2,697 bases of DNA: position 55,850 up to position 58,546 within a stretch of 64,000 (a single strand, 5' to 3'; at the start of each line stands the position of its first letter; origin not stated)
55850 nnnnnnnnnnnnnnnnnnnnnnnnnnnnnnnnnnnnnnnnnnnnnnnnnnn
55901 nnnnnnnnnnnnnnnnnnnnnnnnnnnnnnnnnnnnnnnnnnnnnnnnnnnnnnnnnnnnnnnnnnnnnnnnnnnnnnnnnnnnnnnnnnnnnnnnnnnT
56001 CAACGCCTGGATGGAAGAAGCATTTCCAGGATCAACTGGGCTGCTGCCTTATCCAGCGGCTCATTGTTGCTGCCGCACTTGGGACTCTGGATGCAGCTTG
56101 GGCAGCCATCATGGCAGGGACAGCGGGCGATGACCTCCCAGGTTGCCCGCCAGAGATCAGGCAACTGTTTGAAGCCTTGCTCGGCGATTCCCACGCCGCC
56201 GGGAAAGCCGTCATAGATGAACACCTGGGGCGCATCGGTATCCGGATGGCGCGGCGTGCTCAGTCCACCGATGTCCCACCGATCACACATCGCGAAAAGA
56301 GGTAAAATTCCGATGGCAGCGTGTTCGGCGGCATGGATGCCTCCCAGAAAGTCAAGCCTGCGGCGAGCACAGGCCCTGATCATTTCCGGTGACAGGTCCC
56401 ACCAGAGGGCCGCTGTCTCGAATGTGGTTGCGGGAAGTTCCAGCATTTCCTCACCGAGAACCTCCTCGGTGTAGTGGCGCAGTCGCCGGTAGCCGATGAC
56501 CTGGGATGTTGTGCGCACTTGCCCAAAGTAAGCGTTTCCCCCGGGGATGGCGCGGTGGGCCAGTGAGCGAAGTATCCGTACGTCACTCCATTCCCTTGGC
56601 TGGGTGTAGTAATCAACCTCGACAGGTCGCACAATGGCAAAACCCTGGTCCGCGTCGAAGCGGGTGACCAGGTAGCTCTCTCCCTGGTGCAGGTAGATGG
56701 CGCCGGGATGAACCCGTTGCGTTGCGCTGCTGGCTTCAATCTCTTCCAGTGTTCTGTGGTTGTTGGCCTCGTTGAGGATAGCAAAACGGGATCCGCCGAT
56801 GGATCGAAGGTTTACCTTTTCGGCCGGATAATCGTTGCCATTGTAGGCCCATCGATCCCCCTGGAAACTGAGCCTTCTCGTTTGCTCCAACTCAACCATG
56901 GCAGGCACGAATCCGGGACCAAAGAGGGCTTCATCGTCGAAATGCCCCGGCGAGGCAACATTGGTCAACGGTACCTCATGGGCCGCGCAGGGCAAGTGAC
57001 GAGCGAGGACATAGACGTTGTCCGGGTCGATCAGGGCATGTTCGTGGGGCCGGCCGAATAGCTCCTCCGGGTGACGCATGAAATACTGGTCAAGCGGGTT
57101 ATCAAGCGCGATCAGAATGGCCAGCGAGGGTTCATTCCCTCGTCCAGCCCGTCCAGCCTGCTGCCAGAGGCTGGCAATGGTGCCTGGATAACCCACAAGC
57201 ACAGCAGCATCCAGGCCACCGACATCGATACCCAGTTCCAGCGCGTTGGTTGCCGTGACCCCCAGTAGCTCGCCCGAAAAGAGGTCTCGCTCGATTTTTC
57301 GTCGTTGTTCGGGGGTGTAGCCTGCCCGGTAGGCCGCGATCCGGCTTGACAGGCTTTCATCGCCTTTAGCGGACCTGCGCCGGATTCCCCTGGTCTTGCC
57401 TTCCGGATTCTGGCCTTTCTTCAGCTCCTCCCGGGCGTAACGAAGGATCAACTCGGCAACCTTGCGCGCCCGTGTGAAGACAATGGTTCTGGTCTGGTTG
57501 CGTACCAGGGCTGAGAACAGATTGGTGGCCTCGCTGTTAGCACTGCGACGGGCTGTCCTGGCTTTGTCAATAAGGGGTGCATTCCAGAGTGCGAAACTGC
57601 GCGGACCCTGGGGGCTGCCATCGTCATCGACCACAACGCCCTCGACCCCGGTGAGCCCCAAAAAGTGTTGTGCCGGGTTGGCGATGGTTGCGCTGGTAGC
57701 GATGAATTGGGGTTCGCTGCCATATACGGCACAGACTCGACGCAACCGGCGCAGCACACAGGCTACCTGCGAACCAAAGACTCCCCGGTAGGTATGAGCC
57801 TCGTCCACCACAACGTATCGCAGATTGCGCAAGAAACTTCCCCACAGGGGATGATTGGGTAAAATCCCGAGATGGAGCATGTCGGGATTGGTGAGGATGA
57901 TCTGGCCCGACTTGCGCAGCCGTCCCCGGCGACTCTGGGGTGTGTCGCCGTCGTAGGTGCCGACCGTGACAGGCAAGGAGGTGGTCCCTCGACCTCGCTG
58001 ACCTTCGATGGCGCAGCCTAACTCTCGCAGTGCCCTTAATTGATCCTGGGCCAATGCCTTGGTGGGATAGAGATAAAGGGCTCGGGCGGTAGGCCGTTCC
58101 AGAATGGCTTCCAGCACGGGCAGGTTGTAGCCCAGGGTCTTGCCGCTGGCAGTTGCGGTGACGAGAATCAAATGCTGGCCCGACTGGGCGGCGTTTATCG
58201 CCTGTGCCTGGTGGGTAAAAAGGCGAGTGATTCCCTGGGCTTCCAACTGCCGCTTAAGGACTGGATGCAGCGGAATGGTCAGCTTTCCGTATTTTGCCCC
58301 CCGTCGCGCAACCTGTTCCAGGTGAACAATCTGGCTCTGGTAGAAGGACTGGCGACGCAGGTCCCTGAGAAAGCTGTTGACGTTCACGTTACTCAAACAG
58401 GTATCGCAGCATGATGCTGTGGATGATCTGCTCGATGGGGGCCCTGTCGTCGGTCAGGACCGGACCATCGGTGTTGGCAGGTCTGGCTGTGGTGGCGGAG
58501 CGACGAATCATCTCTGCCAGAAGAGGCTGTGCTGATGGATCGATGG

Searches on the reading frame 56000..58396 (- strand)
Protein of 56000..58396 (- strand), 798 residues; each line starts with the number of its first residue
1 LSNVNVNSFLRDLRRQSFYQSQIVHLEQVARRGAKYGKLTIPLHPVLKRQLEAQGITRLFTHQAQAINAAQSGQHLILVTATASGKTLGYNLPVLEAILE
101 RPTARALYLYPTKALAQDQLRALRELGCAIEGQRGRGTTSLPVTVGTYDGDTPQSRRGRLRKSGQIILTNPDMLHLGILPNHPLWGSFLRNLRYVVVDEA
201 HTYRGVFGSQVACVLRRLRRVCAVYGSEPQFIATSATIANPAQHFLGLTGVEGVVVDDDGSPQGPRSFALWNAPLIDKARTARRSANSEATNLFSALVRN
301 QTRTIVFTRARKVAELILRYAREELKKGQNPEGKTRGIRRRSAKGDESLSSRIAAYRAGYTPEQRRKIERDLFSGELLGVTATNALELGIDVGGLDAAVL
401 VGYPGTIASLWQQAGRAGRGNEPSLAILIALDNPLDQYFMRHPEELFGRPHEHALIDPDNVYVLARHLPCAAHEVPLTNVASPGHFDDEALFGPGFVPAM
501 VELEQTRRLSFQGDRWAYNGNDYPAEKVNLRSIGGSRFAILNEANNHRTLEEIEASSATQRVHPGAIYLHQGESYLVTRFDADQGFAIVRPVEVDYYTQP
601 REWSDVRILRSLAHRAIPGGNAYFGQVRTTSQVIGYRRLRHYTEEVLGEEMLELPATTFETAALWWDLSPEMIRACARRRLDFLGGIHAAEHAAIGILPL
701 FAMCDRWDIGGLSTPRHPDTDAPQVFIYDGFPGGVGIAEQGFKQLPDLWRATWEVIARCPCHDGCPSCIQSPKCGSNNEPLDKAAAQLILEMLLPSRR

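Call 10: search_protein_families(library=pfam, proteins=[window:56000-58396:-], max_evalue=0.01)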
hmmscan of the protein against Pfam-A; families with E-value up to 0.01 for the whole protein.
window:56000-58396:- (798 aa): 5 families
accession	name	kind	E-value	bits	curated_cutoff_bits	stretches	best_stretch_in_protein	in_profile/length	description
PF00270.35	DEAD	-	2.2e-31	109.3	26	1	62-242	3-164/167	DEAD/DEAH box helicase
PF09369.15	MZB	-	7.8e-25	87.8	24.2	1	690-769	1-80/80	MrfA Zn-binding domain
PF00271.37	Helicase_C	-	1.1e-10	42.1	23.5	1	347-420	38-109/110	Helicase conserved C-terminal domain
PF22982.3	WHD_HRQ1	-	4.3e-10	40.9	27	1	456-533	1-70/70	ATP-dependent helicase HRQ1, winged helix domain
PF04851.21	ResIII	-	8.8e-05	22.9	22.5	1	59-205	4-139/164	Type III restriction enzyme, res subunit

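Call 21: find_homologous_proteins(query=window:56000-58396:-, max_evalue=1e-50)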
Query window:56000-58396:- (798 aa): 8000 proteins with E <= 1e-50 among 8000 candidates; the best 120 are listed.
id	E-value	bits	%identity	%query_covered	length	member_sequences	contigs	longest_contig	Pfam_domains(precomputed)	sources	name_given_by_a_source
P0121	0.0e+0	1832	100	100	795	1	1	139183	PF00270.36,PF09369.16,PF00271.38,PF22982.4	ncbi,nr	ncbi:MAG: DEAD/DEAH box helicase [Chloroflexota bacterium]|nr:DEAD/DEAH box helicase [Chloroflexota 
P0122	0.0e+0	1479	79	99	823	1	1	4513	PF00270.36,PF09369.16,PF00271.38,PF22982.4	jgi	jgi:DEAD/DEAH box helicase domain-containing protein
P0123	0.0e+0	1473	78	99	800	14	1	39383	PF00270.36,PF09369.16,PF00271.38,PF22982.4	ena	-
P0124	0.0e+0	1468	78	99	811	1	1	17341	PF00270.36,PF09369.16,PF00271.38,PF22982.4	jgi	jgi:DEAD/DEAH box helicase domain-containing protein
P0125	0.0e+0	1461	78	99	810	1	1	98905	PF00270.36,PF09369.16,PF00271.38,PF22982.4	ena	-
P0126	0.0e+0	1452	78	99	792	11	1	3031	PF00270.36,PF09369.16,PF00271.38,PF22982.4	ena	-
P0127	0.0e+0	1452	77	99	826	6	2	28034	PF00270.36,PF09369.16,PF00271.38,PF22982.4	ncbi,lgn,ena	-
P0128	0.0e+0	1443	78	99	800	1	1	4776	PF00270.36,PF09369.16,PF00271.38,PF22982.4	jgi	jgi:DEAD/DEAH box helicase domain-containing protein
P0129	0.0e+0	1436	77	99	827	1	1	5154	PF00270.36,PF09369.16,PF00271.38,PF22982.4,PF04851.22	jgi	jgi:DEAD/DEAH box helicase domain-containing protein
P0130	0.0e+0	1422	76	99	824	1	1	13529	PF00270.36,PF09369.16,PF00271.38,PF22982.4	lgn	-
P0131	0.0e+0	1416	73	99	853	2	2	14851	PF00270.36,PF09369.16,PF00271.38,PF22982.4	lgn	-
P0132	0.0e+0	1415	75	99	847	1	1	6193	PF00270.36,PF09369.16,PF00271.38,PF22982.4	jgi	jgi:DEAD/DEAH box helicase domain-containing protein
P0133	0.0e+0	1414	77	99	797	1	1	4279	PF00270.36,PF09369.16,PF00271.38,PF22982.4,PF04851.22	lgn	-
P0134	0.0e+0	1414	77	99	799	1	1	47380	PF00270.36,PF09369.16,PF00271.38,PF22982.4,PF04851.22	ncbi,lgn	ncbi:MAG: DEAD/DEAH box helicase [Anaerolineae bacterium]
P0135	0.0e+0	1413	74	99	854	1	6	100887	PF00270.36,PF09369.16,PF00271.38,PF22982.4,PF04851.22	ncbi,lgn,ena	-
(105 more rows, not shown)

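Call 22: find_encoding_contigs(protein=P0121, flank=10000, max_places=4)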
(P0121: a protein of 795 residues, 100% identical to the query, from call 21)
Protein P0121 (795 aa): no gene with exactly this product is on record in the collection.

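Call 23: find_encoding_contigs(protein=P0125, flank=10000, max_places=3)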
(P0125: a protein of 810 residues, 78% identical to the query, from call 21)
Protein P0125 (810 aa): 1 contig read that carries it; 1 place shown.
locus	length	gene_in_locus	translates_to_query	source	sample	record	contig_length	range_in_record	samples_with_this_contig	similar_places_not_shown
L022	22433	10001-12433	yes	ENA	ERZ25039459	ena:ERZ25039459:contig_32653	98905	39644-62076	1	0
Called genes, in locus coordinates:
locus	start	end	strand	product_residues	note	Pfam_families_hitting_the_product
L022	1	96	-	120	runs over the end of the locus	-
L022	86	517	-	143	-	PF13439:Glyco_transf_4 (weak), PF13579:Glyco_trans_4_4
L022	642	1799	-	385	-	PF13439:Glyco_transf_4, PF13477:Glyco_trans_4_2, PF13579:Glyco_trans_4_4, PF00534:Glycos_transf_1, PF13692:Glyco_trans_1_4, PF13524:Glyco_trans_1_2 (weak)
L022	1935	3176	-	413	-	PF13439:Glyco_transf_4, PF00534:Glycos_transf_1, PF13692:Glyco_trans_1_4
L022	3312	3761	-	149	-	-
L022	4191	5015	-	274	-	PF01364:Peptidase_C25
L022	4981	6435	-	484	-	PF08126:Propeptide_C25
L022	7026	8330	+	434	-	PF01548:DEDD_Tnp_IS110, PF02371:Transposase_20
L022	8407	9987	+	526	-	-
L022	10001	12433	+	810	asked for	PF00270:DEAD, PF00271:Helicase_C, PF22982:WHD_HRQ1, PF09369:MZB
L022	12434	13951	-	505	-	PF13231:PMT_2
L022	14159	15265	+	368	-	PF02163:Peptidase_M50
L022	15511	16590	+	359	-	PF09298:FAA_hydrolase_N, PF01557:FAA_hydrolase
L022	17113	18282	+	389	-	PF20510:HgmA_N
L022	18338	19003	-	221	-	PF02586:SRAP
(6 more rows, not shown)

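Call 24: find_encoding_contigs(protein=P0123, flank=10000, max_places=3)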
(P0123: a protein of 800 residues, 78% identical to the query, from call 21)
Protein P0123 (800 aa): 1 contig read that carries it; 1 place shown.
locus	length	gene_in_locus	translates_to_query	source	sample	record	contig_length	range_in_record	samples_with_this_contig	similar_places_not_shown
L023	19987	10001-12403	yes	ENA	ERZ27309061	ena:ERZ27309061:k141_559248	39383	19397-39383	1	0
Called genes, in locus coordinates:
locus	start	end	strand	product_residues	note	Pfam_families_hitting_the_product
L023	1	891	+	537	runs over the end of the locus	-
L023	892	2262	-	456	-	PF00067:p450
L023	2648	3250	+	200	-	PF04542:Sigma70_r2, PF08281:Sigma70_r4_2, PF04545:Sigma70_r4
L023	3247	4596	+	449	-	-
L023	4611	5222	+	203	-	PF20773:InhA-like_MAM (weak)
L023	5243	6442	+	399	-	PF18914:DUF5666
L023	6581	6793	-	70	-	PF00313:CSD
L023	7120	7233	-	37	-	-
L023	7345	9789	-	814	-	PF00582:Usp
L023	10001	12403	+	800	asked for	PF00270:DEAD, PF00271:Helicase_C, PF22982:WHD_HRQ1, PF09369:MZB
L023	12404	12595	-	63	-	-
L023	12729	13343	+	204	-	PF00440:TetR_N, PF13305:TetR_C_33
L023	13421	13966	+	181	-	PF13826:Monooxy_af470-like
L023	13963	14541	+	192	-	PF03358:FMN_red (weak)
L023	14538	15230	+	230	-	-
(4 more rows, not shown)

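Call 31: find_encoding_contigs(protein=P0127, flank=10000, max_places=3)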
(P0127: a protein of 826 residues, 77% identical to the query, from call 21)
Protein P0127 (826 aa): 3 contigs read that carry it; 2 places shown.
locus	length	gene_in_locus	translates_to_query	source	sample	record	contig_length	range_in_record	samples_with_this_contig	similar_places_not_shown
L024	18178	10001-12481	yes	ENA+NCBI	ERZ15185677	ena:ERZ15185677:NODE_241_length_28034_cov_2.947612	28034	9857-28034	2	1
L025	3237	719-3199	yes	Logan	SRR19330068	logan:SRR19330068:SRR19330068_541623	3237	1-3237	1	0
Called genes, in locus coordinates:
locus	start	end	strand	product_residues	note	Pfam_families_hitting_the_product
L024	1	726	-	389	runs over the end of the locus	PF13439:Glyco_transf_4, PF13579:Glyco_trans_4_4, PF20706:GT4-conflict, PF00534:Glycos_transf_1, PF13692:Glyco_trans_1_4, PF13524:Glyco_trans_1_2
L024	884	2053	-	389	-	PF13439:Glyco_transf_4, PF13477:Glyco_trans_4_2 (weak), PF13579:Glyco_trans_4_4, PF00534:Glycos_transf_1, PF13692:Glyco_trans_1_4, PF13524:Glyco_trans_1_2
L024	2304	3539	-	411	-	PF13439:Glyco_transf_4, PF00534:Glycos_transf_1, PF13692:Glyco_trans_1_4, PF13524:Glyco_trans_1_2 (weak)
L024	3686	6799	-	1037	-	PF08126:Propeptide_C25, PF01364:Peptidase_C25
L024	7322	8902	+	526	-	-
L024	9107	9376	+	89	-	PF13711:DUF4160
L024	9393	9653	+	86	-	PF10387:DUF2442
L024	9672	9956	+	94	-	PF10387:DUF2442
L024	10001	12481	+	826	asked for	PF00270:DEAD, PF00271:Helicase_C, PF22982:WHD_HRQ1, PF09369:MZB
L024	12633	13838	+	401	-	PF02163:Peptidase_M50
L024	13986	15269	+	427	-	PF09298:FAA_hydrolase_N, PF01557:FAA_hydrolase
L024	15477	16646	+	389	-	PF20510:HgmA_N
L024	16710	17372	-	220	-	PF02586:SRAP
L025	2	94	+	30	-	?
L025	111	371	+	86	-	PF10387:DUF2442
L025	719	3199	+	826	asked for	PF00270:DEAD, PF00271:Helicase_C, PF22982:WHD_HRQ1, PF09369:MZB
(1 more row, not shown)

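Call 32: find_encoding_contigs(protein=P0124, flank=10000, max_places=3)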
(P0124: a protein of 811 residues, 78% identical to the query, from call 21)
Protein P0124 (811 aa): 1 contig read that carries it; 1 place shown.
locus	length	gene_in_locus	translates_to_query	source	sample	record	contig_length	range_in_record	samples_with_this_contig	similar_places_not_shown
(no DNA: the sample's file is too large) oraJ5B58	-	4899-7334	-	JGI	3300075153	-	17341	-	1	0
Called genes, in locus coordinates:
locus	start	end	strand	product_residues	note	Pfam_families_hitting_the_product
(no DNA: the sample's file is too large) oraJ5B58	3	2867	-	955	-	?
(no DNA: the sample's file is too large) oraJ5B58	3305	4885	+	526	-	-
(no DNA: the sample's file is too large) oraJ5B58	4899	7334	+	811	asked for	PF00270:DEAD, PF00271:Helicase_C, PF22982:WHD_HRQ1, PF09369:MZB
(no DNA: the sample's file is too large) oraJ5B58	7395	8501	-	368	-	PF00009:GTP_EFTU (weak)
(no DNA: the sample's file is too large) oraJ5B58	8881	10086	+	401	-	PF02163:Peptidase_M50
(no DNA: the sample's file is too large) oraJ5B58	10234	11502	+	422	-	PF09298:FAA_hydrolase_N, PF01557:FAA_hydrolase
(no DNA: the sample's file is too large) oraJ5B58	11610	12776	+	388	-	PF20510:HgmA_N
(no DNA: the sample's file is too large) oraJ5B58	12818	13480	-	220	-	PF02586:SRAP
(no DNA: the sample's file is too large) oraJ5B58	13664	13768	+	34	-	-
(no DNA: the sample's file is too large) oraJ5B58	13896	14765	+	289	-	PF02645:DegV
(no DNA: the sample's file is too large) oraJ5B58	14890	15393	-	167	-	PF01844:HNH, PF14279:HNH_5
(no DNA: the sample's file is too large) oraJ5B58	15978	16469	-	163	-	PF20935:DUF6847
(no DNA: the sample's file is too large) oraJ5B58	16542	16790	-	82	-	-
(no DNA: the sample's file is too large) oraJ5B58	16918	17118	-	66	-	-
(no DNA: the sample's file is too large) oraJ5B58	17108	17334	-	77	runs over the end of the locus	?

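Call 46: find_encoding_contigs(protein=P0134, flank=8000, max_places=2)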
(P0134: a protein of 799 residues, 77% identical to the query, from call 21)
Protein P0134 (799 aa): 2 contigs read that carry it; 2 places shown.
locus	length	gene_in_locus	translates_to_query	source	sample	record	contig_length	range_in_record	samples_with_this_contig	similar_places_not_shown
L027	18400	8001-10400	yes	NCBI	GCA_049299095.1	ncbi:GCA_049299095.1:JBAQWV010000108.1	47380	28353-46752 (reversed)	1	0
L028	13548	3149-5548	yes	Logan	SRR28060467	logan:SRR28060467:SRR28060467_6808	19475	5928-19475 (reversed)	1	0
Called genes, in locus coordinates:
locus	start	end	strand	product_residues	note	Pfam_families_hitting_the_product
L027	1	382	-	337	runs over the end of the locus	PF20706:GT4-conflict, PF13439:Glyco_transf_4, PF13579:Glyco_trans_4_4, PF00534:Glycos_transf_1, PF13692:Glyco_trans_1_4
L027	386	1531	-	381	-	PF13439:Glyco_transf_4, PF13477:Glyco_trans_4_2, PF13579:Glyco_trans_4_4, PF00534:Glycos_transf_1, PF13692:Glyco_trans_1_4, PF13524:Glyco_trans_1_2 (weak)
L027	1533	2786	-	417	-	PF13439:Glyco_transf_4, PF13579:Glyco_trans_4_4 (weak), PF00534:Glycos_transf_1, PF13692:Glyco_trans_1_4, PF13524:Glyco_trans_1_2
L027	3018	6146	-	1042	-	PF08126:Propeptide_C25, PF01364:Peptidase_C25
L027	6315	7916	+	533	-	-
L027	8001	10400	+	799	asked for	PF04851:ResIII (weak), PF00270:DEAD, PF00271:Helicase_C, PF22982:WHD_HRQ1, PF09369:MZB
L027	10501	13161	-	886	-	PF03415:Peptidase_C11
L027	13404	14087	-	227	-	PF02586:SRAP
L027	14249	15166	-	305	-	PF00892:EamA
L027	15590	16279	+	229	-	PF00702:Hydrolase, PF12710:HAD, PF13419:HAD_2, PF13242:Hydrolase_like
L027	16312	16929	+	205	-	PF00596:Aldolase_II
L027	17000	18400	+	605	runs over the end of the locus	PF03600:CitMHS, PF02080:TrkA_C, PF00939:Na_sulph_symp, PF03600:CitMHS (weak)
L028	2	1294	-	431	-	?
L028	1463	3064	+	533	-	-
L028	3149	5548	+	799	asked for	PF04851:ResIII (weak), PF00270:DEAD, PF00271:Helicase_C, PF22982:WHD_HRQ1, PF09369:MZB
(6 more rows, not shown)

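Call 47: find_encoding_contigs(protein=P0135, flank=8000, max_places=3)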
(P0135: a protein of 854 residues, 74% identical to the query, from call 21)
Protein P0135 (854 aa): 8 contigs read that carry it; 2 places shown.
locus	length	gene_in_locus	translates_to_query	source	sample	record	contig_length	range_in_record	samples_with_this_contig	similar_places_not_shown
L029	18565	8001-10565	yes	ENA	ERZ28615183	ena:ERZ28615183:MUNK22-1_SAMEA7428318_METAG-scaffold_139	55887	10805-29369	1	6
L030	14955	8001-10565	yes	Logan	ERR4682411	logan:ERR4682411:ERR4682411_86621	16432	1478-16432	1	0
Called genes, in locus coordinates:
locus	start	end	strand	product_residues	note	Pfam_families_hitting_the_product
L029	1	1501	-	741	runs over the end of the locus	PF03235:GmrSD_N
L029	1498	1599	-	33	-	-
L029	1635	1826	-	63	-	-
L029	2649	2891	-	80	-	-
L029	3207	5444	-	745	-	PF00072:Response_reg, PF08282:Hydrolase_3 (weak), PF05116:S6PP, PF08282:Hydrolase_3, PF01935:DUF87, PF19027:DUF5752 (weak)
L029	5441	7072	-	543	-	PF00512:HisKA, PF02518:HATPase_c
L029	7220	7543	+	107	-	PF01909:NTP_transf_2, PF18765:Polbeta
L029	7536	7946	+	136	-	PF05168:HEPN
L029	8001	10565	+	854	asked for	PF04851:ResIII (faint), PF00270:DEAD, PF00271:Helicase_C, PF22982:WHD_HRQ1, PF09369:MZB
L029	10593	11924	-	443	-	PF00709:Adenylsucc_synt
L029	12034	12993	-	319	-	-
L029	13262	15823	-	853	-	PF03415:Peptidase_C11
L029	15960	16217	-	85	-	-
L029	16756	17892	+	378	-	PF02163:Peptidase_M50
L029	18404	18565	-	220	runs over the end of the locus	PF02586:SRAP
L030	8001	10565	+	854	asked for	PF04851:ResIII (faint), PF00270:DEAD, PF00271:Helicase_C, PF22982:WHD_HRQ1, PF09369:MZB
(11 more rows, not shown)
